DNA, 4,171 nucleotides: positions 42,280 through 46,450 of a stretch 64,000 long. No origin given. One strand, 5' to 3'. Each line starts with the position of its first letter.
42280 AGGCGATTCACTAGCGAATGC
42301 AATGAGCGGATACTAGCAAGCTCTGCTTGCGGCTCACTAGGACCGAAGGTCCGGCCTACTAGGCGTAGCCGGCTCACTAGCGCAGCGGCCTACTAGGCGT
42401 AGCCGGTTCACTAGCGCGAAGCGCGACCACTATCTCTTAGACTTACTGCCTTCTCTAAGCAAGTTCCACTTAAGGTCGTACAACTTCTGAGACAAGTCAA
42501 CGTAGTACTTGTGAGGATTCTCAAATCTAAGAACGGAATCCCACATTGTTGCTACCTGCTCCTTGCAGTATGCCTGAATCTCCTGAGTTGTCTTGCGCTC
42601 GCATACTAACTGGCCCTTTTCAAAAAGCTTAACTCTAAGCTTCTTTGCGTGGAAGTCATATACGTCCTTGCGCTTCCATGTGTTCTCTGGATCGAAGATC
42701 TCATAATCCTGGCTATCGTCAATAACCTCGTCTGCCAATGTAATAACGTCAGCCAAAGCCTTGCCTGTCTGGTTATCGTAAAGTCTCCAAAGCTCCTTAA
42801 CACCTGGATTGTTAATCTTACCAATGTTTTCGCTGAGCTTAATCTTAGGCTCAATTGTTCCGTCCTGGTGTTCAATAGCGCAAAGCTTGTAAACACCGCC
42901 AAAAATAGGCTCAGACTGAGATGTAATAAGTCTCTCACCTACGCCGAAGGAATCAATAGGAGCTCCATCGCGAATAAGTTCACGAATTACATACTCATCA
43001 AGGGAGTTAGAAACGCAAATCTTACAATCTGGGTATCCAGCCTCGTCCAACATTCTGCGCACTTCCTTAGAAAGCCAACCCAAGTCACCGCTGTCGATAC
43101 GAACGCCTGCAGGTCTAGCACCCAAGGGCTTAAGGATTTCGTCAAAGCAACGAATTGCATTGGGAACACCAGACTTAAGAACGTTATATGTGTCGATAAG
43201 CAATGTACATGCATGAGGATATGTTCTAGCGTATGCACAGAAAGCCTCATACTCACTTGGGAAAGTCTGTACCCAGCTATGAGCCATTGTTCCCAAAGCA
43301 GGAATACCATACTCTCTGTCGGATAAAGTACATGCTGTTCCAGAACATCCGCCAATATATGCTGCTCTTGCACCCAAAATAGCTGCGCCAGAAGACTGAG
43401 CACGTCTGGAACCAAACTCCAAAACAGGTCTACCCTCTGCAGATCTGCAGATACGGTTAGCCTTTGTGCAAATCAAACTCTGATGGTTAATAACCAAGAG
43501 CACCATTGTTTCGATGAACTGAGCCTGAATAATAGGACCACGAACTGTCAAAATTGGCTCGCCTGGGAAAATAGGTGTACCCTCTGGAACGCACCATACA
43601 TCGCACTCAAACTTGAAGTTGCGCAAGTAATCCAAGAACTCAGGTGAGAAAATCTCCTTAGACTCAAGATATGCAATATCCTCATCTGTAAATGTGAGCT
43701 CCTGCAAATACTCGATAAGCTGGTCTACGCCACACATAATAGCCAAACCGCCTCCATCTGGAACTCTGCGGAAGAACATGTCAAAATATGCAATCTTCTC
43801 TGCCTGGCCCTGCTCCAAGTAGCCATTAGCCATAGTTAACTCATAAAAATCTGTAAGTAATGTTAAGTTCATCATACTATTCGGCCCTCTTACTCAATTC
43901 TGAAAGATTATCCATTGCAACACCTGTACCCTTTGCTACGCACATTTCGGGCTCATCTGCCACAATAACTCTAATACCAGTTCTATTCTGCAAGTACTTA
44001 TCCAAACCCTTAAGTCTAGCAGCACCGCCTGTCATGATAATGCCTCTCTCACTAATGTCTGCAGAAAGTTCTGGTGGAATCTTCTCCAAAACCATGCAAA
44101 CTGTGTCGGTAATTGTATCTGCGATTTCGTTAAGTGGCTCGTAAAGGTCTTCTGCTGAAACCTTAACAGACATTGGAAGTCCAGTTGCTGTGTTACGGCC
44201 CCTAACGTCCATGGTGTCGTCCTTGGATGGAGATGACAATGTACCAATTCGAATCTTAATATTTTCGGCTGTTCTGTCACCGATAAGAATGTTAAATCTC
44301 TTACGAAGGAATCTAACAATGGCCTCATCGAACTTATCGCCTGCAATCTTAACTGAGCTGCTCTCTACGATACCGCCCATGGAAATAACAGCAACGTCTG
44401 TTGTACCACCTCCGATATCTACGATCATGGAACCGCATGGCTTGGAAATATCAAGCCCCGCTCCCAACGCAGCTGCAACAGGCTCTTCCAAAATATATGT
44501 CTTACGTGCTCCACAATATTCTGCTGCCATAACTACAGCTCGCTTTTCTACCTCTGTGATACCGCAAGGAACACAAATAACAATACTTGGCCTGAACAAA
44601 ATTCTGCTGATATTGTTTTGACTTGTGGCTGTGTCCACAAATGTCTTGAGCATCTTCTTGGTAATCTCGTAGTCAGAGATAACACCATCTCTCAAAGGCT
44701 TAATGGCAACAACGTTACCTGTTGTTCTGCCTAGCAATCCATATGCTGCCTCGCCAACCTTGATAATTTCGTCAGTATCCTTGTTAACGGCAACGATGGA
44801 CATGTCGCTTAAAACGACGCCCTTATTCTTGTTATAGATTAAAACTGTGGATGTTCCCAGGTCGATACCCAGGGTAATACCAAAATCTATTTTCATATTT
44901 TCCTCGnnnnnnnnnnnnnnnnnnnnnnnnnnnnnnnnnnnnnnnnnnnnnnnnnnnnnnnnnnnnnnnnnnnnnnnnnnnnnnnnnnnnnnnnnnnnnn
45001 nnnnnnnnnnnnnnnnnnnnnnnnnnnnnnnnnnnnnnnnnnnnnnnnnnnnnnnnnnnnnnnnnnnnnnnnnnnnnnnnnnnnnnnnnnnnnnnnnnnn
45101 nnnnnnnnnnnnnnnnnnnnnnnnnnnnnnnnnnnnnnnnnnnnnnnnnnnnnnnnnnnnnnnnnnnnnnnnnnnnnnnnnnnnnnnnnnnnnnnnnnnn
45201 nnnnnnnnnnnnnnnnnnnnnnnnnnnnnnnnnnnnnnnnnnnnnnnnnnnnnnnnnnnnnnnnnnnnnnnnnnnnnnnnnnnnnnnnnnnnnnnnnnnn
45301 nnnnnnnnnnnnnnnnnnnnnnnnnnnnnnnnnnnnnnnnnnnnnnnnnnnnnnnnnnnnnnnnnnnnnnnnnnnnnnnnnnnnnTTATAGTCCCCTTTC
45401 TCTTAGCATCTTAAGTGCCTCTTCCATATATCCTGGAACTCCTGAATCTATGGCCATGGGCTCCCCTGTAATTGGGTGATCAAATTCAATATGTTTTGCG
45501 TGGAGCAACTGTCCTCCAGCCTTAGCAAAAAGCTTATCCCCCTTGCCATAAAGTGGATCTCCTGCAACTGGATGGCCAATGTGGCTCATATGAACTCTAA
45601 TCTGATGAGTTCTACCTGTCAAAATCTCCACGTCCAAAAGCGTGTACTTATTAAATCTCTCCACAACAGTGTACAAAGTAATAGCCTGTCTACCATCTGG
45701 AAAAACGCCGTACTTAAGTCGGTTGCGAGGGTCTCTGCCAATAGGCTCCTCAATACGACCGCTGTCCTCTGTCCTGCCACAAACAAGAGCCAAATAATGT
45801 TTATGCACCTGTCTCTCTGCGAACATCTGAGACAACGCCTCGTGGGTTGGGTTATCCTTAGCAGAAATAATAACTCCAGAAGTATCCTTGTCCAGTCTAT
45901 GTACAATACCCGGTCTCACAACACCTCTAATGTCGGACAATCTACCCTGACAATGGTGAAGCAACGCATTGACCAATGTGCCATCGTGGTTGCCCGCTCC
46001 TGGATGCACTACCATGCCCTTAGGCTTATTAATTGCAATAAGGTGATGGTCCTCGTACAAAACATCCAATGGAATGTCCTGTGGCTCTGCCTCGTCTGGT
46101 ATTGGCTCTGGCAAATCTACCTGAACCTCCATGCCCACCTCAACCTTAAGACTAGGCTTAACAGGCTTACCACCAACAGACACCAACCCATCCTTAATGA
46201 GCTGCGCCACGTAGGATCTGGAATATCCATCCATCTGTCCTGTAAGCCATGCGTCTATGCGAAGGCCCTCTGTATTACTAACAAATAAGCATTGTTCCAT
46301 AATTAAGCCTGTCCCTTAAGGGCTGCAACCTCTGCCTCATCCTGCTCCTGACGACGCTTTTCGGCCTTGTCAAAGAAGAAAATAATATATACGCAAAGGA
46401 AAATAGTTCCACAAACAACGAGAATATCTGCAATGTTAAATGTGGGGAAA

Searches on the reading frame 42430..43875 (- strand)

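Call 7: search_protein_families(library=pfam, proteins=[window:42430-43875:-], max_evalue=0.001)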
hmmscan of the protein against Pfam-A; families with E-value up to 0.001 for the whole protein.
window:42430-43875:- (481 aa): 4 families
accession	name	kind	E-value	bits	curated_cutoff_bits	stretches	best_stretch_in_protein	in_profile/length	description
PF17767.7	NAPRTase_N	-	8.1e-39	133.2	32.6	1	6-130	1-125/125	Nicotinate phosphoribosyltransferase (NAPRTase) N-terminal domain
PF17956.6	NAPRTase_C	-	4.7e-37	127.3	23.3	1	360-469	2-111/111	Nicotinate phosphoribosyltransferase C-terminal domain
PF02749.22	QRPTase_N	-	4.1e-06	27.4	27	1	84-133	36-82/82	Quinolinate phosphoribosyl transferase, N-terminal domain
PF04095.22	NAPRTase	-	1.5e-05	25.3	20.8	1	152-320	4-182/239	Nicotinate phosphoribosyltransferase (NAPRTase) family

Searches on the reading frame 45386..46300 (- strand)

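Call 7: search_protein_families(library=pfam, proteins=[window:45386-46300:-], max_evalue=0.001)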
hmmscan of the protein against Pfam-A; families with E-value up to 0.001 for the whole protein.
window:45386-46300:- (304 aa): 2 families
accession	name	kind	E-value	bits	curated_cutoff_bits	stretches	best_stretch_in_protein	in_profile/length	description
PF00849.27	PseudoU_synth_2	-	6.7e-36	124.2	26.8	1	86-240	1-152/152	RNA pseudouridylate synthase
PF01479.30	S4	-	6.3e-09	35.9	22.8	1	14-59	2-48/48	S4 domain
